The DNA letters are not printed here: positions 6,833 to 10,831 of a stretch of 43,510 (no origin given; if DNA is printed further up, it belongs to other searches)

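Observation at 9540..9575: HExxH zincin-like motif inside the gp16-like internal virion protein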

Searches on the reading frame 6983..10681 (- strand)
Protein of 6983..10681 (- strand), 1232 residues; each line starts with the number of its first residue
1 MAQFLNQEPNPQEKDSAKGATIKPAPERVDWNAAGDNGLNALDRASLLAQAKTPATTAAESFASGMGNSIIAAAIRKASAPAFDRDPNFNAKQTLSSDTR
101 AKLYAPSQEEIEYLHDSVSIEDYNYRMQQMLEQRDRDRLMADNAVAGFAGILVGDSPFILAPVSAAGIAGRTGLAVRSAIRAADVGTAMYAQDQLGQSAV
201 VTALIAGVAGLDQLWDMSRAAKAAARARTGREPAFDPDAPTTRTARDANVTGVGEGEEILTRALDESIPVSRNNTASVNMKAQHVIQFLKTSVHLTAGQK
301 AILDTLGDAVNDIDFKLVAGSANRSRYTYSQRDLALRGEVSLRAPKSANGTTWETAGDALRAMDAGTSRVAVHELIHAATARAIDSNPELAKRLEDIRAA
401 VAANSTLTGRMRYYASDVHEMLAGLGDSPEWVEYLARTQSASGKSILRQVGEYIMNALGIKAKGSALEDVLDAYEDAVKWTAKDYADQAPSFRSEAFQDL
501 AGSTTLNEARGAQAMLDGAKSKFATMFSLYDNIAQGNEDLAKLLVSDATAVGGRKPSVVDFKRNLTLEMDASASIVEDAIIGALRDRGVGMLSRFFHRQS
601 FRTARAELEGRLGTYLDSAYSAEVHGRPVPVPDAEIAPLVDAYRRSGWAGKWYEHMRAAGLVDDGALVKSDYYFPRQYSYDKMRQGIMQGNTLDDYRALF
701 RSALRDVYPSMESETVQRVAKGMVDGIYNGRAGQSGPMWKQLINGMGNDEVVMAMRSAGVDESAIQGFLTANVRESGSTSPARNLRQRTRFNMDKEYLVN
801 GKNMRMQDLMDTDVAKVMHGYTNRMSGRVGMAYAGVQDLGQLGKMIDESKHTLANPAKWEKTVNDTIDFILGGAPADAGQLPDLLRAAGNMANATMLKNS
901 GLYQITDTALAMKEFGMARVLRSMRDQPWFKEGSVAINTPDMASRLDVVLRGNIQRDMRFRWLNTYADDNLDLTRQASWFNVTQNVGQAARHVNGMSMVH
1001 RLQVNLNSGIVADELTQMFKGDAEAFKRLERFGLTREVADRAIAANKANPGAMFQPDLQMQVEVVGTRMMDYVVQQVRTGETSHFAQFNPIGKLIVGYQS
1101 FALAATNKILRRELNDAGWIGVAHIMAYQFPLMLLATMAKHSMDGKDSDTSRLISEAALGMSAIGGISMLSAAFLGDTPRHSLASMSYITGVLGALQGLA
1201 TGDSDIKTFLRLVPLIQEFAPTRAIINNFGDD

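Call 6: search_protein_families(library=pfam, proteins=[window:6983-10681:-], max_evalue=1)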
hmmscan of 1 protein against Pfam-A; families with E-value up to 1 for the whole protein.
window:6983-10681:- (1232 aa): 2 families
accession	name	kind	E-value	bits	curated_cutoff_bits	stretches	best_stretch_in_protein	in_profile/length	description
PF11181.13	YflT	-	0.093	13.7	26.2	0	714-769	37-93/99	Heat induced stress protein YflT domain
PF10397.14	ADSL_C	-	0.16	12.7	32.7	0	362-404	12-48/79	Adenylosuccinate lyase C-terminus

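Call 7: search_protein_families(library=phrogs, proteins=[window:6983-10681:-], max_evalue=0.01)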
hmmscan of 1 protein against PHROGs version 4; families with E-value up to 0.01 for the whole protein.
window:6983-10681:- (1232 aa): 1 family
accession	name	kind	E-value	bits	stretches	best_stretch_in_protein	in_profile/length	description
phrog_342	-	head and packaging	4e-236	788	1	12-1231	183-1225/1235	internal virion protein with endolysin domain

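Call 9: search_solved_structures(query=window:6983-10681:-, max_evalue=1, show_alignments=2)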
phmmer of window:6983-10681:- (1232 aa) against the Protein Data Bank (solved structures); distinct sequences matched with E-value up to 1: 3.
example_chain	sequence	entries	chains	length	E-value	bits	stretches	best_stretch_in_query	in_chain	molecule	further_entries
23sg_S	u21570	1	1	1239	0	1929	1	1-1232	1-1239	gp10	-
8vb2_A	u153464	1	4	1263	2e-91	310.6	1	32-1223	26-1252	Tetrameric ejection protein (gp48)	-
9sfn_G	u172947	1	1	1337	3.4e-35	124.4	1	440-1169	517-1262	Internal virion protein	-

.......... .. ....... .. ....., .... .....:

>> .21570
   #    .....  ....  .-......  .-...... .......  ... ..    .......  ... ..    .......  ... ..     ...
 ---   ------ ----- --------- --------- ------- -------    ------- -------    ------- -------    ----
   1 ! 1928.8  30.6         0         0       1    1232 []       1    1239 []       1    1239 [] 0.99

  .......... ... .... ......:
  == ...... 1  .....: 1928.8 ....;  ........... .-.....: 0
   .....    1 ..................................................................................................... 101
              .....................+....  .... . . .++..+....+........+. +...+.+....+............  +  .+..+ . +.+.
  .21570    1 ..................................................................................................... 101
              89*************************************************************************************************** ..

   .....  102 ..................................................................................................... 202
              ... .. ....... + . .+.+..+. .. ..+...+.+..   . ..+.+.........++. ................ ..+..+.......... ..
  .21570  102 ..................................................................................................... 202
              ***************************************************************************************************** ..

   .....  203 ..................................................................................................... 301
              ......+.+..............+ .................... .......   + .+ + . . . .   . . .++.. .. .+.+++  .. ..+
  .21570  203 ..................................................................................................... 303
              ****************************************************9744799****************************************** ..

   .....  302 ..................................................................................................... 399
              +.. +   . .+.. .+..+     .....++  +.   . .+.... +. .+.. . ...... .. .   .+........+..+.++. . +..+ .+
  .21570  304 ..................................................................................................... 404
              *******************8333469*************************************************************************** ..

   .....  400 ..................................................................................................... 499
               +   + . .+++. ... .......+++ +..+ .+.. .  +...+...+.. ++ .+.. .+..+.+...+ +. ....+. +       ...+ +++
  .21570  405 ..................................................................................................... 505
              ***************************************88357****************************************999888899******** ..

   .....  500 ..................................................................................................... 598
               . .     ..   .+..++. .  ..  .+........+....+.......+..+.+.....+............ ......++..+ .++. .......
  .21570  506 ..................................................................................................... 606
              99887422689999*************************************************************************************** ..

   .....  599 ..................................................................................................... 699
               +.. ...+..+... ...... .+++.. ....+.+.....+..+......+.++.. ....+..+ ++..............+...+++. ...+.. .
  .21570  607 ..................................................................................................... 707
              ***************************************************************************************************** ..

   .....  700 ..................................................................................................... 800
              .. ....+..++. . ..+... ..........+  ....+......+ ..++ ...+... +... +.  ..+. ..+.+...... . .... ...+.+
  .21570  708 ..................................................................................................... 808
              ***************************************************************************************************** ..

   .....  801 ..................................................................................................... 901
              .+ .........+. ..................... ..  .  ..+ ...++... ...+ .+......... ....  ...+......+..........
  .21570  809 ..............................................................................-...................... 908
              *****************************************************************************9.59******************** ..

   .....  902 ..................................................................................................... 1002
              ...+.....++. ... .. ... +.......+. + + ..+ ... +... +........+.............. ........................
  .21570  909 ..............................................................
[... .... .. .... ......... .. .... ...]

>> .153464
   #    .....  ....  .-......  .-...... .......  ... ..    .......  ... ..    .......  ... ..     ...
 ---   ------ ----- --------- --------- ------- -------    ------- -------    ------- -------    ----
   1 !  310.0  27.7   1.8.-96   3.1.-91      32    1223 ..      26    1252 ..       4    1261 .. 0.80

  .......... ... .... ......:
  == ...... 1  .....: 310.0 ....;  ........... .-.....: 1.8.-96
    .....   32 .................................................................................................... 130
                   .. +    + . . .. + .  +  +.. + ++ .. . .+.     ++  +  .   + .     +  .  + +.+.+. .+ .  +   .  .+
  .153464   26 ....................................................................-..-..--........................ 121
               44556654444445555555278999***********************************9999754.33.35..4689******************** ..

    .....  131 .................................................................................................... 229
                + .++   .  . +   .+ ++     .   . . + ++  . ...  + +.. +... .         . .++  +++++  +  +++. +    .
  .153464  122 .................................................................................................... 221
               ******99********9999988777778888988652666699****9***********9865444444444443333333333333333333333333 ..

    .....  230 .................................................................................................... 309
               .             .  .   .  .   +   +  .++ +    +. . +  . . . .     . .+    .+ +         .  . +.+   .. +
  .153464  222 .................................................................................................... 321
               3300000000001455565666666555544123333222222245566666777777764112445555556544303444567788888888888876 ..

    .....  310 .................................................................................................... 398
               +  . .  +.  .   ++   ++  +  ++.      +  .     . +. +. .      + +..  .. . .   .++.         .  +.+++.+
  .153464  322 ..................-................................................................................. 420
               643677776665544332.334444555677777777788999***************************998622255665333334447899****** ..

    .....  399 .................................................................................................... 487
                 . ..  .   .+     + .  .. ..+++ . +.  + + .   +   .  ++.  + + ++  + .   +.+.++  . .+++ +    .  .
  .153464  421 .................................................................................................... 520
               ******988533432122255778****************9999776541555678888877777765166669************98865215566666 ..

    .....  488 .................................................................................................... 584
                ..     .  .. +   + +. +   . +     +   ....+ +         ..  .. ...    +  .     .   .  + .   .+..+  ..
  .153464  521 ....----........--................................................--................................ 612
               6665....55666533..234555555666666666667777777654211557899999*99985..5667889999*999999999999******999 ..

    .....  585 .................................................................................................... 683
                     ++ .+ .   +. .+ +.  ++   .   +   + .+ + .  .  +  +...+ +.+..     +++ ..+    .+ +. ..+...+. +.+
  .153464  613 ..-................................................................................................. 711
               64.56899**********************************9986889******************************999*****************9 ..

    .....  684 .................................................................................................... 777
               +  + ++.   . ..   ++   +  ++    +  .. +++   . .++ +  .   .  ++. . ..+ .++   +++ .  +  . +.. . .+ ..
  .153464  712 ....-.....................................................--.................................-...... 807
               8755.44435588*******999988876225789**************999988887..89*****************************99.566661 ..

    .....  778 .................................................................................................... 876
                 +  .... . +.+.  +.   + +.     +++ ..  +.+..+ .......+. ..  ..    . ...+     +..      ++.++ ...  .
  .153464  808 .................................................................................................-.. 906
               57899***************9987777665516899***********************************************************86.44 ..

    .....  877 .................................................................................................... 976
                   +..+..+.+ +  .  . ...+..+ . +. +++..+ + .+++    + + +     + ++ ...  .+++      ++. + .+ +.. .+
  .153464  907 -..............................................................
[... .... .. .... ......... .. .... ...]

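Call 53: search_protein_families(library=ncbifam, max_evalue=0.1, proteins=[window:6983-10681:-])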
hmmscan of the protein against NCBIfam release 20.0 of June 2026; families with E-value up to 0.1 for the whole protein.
window:6983-10681:- (1232 aa): 0 families
